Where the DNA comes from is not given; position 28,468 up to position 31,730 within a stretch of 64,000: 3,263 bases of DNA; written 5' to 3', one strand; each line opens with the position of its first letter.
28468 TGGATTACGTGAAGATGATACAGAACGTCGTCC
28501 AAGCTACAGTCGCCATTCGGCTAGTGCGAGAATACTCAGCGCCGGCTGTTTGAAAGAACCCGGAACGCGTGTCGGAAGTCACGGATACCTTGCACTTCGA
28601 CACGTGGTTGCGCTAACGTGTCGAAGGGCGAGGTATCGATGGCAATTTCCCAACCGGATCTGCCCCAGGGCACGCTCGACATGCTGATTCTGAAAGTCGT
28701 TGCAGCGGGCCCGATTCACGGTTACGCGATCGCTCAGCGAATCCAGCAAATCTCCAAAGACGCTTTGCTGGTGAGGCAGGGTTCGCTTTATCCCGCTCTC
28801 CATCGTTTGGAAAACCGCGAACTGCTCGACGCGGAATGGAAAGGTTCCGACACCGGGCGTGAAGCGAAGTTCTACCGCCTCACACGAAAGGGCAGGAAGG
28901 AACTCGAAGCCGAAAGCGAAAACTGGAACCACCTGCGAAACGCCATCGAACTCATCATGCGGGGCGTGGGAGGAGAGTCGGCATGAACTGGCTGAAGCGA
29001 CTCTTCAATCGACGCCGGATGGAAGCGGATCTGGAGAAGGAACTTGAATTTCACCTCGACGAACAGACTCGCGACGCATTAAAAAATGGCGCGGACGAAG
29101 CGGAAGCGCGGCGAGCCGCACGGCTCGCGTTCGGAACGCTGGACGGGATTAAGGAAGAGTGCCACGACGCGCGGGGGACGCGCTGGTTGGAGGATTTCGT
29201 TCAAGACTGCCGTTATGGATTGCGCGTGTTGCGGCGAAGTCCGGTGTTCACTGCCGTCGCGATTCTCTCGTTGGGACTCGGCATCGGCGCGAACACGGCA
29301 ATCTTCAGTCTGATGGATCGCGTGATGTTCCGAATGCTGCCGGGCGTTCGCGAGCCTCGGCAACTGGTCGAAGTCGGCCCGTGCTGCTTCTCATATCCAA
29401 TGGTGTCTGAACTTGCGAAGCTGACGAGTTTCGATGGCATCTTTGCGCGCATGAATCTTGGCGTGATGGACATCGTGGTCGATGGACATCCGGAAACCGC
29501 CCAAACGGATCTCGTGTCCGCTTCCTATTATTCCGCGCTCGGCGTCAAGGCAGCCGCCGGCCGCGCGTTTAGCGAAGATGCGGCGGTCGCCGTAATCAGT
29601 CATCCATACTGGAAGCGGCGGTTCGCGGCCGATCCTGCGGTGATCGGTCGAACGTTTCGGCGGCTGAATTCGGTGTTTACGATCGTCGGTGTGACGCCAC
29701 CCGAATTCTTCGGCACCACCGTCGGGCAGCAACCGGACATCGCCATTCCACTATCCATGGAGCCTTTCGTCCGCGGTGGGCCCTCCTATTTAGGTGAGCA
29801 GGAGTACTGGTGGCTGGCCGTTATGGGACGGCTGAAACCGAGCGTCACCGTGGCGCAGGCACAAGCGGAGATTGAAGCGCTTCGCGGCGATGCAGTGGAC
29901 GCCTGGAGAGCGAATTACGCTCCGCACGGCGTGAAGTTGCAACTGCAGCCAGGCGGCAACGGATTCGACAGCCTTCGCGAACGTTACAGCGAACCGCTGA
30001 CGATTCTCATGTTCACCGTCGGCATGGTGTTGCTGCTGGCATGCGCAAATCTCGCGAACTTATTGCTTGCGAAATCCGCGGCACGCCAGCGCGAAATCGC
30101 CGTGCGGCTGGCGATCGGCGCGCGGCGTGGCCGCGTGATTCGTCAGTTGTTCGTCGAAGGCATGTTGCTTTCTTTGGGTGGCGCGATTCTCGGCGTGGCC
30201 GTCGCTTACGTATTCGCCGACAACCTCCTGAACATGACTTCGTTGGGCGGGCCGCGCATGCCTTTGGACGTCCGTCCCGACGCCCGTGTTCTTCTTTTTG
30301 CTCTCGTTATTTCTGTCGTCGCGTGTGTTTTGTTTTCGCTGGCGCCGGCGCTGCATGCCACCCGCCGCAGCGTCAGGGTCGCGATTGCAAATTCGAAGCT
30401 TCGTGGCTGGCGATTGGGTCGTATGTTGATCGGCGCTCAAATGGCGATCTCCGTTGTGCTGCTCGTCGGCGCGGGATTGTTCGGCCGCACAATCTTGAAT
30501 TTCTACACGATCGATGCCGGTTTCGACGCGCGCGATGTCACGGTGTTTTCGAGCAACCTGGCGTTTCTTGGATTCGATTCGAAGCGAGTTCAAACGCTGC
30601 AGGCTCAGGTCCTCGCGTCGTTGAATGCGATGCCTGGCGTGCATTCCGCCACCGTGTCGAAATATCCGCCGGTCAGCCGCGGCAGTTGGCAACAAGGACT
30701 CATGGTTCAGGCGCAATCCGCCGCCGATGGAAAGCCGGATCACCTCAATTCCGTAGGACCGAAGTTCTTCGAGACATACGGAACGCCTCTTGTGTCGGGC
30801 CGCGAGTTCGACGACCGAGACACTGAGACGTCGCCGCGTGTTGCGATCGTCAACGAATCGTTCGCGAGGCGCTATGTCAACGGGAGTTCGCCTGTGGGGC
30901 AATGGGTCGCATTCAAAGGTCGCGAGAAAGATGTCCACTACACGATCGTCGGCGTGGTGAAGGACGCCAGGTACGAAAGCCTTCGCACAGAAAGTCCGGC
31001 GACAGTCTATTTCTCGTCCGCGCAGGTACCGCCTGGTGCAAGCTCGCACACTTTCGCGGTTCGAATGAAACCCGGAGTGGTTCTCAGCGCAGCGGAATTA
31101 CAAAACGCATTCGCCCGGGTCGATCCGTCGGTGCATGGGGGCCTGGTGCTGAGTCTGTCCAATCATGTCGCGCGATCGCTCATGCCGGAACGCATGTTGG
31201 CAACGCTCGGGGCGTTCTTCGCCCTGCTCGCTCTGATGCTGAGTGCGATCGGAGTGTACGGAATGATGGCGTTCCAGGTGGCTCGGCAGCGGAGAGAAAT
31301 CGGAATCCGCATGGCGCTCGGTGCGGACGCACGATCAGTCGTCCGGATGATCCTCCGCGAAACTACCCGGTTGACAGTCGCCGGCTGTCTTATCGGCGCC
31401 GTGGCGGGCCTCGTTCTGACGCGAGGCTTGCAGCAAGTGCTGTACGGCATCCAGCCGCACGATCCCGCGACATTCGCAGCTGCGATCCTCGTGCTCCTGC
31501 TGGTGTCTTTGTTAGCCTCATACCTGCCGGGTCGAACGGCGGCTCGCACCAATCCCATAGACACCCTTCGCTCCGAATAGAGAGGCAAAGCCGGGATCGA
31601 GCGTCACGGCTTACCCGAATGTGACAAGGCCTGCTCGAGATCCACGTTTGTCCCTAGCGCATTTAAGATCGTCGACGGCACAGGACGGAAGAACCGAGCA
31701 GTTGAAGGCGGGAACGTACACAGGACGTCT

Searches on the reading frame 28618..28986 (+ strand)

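Call 38: search_protein_families(library=pfam, proteins=[window:28618-28986:+], max_evalue=0.00001)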
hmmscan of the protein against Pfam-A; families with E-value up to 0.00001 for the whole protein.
window:28618-28986:+ (122 aa): 1 family
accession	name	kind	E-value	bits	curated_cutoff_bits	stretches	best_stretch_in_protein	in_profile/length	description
PF03551.20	PadR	-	2.7e-22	79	27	1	24-97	1-74/75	Transcriptional regulator PadR-like family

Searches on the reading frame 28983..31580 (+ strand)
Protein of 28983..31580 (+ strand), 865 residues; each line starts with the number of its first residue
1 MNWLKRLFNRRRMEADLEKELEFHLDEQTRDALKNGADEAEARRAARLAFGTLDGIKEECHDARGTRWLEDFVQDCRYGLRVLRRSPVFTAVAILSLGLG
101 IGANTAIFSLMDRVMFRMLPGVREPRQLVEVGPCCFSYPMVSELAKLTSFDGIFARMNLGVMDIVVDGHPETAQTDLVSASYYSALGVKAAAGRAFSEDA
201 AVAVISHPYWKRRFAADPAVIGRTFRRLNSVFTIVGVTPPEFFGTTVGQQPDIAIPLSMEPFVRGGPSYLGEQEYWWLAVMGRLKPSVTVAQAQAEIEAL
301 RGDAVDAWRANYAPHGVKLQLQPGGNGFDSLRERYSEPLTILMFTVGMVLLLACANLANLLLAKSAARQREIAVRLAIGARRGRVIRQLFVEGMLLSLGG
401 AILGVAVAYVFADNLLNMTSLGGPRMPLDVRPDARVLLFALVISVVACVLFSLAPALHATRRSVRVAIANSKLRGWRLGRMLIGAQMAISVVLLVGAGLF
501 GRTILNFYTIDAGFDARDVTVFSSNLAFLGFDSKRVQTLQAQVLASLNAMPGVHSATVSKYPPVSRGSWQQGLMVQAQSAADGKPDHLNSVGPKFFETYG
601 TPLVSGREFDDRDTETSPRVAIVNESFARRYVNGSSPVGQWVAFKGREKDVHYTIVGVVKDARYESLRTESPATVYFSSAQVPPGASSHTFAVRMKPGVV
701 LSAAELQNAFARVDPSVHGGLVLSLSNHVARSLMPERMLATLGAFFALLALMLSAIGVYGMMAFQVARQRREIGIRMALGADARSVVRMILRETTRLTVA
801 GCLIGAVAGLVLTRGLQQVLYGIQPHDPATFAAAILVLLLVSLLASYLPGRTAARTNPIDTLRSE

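Call 38: search_protein_families(library=pfam, proteins=[window:28983-31580:+], max_evalue=0.00001)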
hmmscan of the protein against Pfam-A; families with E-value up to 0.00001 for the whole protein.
window:28983-31580:+ (865 aa): 2 families
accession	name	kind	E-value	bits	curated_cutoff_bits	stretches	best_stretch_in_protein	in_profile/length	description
PF12704.14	MacB_PCD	-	1.8e-35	123.5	27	2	90-300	1-207/207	MacB-like periplasmic core domain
PF02687.27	FtsX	-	1.6e-31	109.3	25.5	2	745-858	2-120/120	FtsX-like permease C-terminal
